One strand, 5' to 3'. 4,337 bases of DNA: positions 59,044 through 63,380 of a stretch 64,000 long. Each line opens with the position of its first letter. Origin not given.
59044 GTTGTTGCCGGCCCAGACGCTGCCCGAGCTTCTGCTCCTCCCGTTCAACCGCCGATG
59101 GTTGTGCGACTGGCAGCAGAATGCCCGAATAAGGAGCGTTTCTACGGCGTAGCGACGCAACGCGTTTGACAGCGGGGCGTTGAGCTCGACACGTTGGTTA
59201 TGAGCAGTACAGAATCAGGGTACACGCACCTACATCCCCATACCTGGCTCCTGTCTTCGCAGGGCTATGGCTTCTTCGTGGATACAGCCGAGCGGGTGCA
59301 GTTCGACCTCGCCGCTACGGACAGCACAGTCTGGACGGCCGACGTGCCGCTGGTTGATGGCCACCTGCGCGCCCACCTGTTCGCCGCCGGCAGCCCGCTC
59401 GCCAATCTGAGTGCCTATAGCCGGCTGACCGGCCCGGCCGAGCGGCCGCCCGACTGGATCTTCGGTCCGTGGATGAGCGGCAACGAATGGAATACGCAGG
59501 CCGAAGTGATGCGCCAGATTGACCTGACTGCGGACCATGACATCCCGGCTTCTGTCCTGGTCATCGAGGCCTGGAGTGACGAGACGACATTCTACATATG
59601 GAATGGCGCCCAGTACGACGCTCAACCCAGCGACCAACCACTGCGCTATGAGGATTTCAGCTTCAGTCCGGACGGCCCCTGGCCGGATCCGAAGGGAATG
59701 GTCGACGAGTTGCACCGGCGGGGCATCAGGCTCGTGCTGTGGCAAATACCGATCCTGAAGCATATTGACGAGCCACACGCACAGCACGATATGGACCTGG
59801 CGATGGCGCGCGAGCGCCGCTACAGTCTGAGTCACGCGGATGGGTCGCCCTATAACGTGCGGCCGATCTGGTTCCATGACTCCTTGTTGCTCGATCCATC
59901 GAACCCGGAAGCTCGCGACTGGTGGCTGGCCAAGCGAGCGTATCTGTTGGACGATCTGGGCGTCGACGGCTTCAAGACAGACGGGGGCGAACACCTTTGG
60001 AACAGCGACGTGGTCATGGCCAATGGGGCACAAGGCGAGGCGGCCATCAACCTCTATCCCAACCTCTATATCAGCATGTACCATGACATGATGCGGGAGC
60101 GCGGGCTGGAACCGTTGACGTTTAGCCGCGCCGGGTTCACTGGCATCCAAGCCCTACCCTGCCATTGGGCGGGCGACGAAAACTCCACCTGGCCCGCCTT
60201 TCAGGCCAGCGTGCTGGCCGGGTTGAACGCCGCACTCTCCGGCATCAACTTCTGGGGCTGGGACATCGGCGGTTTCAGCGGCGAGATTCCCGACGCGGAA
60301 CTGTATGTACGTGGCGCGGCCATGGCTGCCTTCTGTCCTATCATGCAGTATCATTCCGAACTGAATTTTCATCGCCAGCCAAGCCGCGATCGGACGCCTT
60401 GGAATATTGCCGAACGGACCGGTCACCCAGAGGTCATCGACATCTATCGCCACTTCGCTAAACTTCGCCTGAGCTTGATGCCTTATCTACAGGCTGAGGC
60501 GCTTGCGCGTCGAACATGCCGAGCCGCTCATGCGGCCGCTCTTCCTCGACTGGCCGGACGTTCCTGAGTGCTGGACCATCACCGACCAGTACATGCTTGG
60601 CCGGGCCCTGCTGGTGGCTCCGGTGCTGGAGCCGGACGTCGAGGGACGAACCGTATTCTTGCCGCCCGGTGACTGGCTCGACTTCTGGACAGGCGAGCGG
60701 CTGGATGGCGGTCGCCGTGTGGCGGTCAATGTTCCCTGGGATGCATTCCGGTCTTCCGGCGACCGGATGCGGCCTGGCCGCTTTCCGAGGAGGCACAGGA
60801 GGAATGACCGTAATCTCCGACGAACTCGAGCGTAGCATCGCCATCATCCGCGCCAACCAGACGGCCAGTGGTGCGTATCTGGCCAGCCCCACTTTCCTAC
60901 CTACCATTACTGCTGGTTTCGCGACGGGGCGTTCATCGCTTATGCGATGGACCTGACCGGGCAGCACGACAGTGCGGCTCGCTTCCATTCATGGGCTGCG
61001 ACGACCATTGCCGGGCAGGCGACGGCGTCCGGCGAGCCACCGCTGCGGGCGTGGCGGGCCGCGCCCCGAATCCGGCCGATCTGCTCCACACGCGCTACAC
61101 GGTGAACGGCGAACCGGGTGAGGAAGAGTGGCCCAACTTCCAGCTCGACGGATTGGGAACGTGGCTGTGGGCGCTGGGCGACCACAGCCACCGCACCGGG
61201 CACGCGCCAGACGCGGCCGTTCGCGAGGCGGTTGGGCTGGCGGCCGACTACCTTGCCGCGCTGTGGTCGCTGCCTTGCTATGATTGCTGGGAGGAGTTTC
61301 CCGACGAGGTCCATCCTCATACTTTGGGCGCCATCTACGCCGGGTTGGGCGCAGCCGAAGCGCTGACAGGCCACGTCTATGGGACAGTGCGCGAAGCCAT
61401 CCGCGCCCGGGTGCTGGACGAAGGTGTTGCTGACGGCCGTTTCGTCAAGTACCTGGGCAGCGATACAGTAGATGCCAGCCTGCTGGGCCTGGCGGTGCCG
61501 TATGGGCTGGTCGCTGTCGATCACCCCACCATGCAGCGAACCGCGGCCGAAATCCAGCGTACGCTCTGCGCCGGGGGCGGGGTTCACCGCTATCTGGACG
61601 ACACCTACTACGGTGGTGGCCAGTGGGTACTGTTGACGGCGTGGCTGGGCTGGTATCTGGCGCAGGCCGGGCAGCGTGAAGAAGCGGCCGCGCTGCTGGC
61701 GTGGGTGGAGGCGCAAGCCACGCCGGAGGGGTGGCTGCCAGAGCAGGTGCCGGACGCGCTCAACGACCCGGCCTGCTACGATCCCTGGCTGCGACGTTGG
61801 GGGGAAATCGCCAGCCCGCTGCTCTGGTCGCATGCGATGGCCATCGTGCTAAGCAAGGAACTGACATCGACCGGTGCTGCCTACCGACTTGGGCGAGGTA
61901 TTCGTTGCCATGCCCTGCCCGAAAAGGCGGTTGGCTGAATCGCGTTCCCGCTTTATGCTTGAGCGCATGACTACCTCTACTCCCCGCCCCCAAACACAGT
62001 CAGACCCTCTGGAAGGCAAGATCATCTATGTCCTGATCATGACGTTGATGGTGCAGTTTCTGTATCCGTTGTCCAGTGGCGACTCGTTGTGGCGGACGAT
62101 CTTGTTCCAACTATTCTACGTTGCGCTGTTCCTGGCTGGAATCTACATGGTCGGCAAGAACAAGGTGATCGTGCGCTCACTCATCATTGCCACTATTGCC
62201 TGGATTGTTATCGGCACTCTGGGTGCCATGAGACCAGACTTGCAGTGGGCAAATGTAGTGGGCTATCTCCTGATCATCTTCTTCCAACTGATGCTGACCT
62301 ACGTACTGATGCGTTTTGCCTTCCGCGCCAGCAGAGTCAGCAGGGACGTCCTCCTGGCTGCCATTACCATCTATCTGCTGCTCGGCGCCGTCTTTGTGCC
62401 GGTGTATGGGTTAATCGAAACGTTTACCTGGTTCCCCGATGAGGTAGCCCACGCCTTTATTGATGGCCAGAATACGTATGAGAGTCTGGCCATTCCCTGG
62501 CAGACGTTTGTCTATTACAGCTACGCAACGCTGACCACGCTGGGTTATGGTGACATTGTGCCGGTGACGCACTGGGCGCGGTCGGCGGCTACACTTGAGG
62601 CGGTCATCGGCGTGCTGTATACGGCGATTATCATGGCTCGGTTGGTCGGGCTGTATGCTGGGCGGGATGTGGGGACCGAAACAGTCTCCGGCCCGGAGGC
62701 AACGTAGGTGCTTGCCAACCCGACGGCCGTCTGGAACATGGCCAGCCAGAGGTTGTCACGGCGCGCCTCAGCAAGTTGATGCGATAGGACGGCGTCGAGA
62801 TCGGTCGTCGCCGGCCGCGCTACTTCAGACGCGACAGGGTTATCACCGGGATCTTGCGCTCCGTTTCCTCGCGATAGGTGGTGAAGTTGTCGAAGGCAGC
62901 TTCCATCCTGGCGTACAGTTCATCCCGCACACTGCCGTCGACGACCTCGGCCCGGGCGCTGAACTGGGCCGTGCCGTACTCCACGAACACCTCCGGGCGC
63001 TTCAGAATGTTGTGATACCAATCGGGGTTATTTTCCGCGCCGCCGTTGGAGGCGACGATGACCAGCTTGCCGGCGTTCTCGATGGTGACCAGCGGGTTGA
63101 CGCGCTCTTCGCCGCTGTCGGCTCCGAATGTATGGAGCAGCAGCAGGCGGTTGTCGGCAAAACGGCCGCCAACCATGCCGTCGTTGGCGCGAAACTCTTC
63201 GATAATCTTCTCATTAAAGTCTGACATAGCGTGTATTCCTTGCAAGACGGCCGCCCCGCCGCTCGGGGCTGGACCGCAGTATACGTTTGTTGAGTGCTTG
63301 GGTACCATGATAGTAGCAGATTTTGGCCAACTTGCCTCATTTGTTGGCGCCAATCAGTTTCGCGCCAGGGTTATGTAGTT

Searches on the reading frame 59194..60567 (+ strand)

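Call 74: search_protein_families(library=pfam, max_evalue=0.00001, proteins=[window:59194-60567:+])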
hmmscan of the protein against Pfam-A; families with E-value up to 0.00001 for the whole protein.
window:59194-60567:+ (457 aa): 1 family
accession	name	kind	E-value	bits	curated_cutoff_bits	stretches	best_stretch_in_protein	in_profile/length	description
PF01055.32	Glyco_hydro_31_2nd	-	1.9e-65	221.8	23.5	1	84-432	3-325/328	Glycosyl hydrolases family 31 TIM-barrel domain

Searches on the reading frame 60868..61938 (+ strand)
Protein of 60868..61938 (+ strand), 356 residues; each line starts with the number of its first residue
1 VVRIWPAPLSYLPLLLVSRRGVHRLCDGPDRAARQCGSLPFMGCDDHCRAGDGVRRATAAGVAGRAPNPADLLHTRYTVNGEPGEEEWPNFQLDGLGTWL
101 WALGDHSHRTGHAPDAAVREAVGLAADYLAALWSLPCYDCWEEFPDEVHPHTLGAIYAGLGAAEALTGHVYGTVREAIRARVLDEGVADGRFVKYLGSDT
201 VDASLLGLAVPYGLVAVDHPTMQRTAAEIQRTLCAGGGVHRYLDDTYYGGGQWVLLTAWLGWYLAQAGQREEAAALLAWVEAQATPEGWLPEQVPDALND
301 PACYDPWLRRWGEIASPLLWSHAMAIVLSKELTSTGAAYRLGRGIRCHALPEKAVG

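Call 74: search_protein_families(library=pfam, max_evalue=0.00001, proteins=[window:60868-61938:+])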
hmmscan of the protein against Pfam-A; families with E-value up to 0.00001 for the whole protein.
window:60868-61938:+ (356 aa): 1 family
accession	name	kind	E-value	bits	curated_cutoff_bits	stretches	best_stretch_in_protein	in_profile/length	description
PF00723.27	Glyco_hydro_15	-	1.2e-11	44.7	22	1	77-261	106-331/427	Glycosyl hydrolases family 15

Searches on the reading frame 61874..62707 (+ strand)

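Call 74: search_protein_families(library=pfam, max_evalue=0.00001, proteins=[window:61874-62707:+])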
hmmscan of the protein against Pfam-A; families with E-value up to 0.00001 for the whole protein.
window:61874-62707:+ (277 aa): 1 family
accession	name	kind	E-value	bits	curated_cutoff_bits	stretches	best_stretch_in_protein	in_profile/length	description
PF07885.22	Ion_trans_2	-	2.3e-11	43.9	22.5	1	209-258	25-74/79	Ion channel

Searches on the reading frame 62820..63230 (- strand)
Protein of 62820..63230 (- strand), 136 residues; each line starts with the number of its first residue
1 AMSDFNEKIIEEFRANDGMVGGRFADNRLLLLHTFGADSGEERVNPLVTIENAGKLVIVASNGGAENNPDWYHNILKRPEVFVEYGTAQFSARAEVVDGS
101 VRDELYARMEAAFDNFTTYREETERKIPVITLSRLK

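Call 36: find_homologous_proteins(query=window:62823-63227:-, max_evalue=1e-40)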
Query seq(135 aa) (135 aa): 112 proteins with E <= 1e-40 among 1054 candidates.
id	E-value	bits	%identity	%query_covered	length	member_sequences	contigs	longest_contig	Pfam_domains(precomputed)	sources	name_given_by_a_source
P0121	6.0e-83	293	100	100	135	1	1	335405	PF04075.21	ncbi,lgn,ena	-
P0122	3.1e-58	214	73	100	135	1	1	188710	PF04075.21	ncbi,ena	-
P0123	8.3e-52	193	68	99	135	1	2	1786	PF04075.21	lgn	-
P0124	1.6e-51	192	68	99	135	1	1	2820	PF04075.21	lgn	-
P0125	3.7e-48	181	64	99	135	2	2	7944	PF04075.21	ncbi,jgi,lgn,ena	jgi:deazaflavin-dependent oxidoreductase (nitroreductase family)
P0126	5.1e-48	181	64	99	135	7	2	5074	PF04075.21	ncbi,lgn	-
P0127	8.7e-48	180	66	99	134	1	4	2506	PF04075.21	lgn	-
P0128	2.1e-47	179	64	99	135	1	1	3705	PF04075.21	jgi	jgi:deazaflavin-dependent oxidoreductase (nitroreductase family)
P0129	9.7e-47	176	61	100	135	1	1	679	PF04075.21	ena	-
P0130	1.2e-46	176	64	99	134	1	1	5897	PF04075.21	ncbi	-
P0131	1.2e-46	176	63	99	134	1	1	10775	PF04075.21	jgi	jgi:deazaflavin-dependent oxidoreductase (nitroreductase family)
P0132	1.9e-46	175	62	99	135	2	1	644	PF04075.21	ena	-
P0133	4.6e-46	174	62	99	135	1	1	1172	PF04075.21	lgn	-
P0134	4.9e-46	174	61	99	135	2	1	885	PF04075.21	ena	-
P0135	4.9e-46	174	63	99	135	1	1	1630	PF04075.21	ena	-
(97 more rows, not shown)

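Call 37: find_encoding_contigs(protein=P0121, flank=10000, max_places=4)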
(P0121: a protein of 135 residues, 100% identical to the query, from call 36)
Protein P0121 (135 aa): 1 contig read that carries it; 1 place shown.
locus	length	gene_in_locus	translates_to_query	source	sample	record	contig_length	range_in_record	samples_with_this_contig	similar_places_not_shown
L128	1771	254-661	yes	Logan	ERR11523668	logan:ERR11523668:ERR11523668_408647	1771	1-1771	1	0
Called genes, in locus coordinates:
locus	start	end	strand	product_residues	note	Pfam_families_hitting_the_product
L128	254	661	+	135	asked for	PF04075:F420H2_quin_red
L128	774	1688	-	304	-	PF07885:Ion_trans_2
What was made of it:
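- Tried and rejected: The 335-kb source contig could not be retrieved; only a 1.8-kb Logan piece came back (call 37).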

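Call 38: find_encoding_contigs(protein=P0122, flank=10000, max_places=4)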
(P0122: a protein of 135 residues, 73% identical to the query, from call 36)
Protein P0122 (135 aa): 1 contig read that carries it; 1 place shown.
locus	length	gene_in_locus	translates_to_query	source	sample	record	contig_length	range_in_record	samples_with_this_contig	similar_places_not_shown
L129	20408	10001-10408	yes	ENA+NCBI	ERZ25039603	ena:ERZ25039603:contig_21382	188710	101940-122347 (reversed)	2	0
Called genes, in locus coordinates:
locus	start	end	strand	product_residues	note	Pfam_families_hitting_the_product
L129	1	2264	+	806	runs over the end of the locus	PF20009:GEVED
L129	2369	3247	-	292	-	PF00561:Abhydrolase_1, PF12697:Abhydrolase_6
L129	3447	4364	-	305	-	PF24684:Vgb_lyase (faint), PF25852:DUF6242_C (faint), PF19193:Tectonin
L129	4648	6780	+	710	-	PF05016:ParE_toxin (weak), PF00580:UvrD-helicase, PF01443:Viral_helicase1 (faint), PF13245:AAA_19 (weak), PF13538:UvrD_C_2 (faint), PF13361:UvrD_C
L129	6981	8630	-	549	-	PF21818:DUF6884, PF26468:GIY_YIG_3, PF12867:DinB_2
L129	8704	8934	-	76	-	-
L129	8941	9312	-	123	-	PF03243:MerB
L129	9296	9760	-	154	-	PF03243:MerB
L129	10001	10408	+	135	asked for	PF04075:F420H2_quin_red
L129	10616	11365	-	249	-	PF07885:Ion_trans_2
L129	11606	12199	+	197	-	-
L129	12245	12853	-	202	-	PF01734:Patatin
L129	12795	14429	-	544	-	PF00027:cNMP_binding, PF24179:NTE_Ploop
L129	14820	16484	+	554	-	PF00916:Sulfate_transp, PF01740:STAS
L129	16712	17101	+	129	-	-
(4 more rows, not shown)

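Call 74: search_protein_families(library=pfam, max_evalue=0.00001, proteins=[window:62820-63230:-])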
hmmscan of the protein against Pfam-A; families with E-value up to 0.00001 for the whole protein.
window:62820-63230:- (136 aa): 1 family
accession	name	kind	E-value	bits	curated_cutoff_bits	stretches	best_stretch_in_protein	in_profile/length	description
PF04075.20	F420H2_quin_red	-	2.7e-30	105.6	22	1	11-131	7-127/130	F420H(2)-dependent quinone reductase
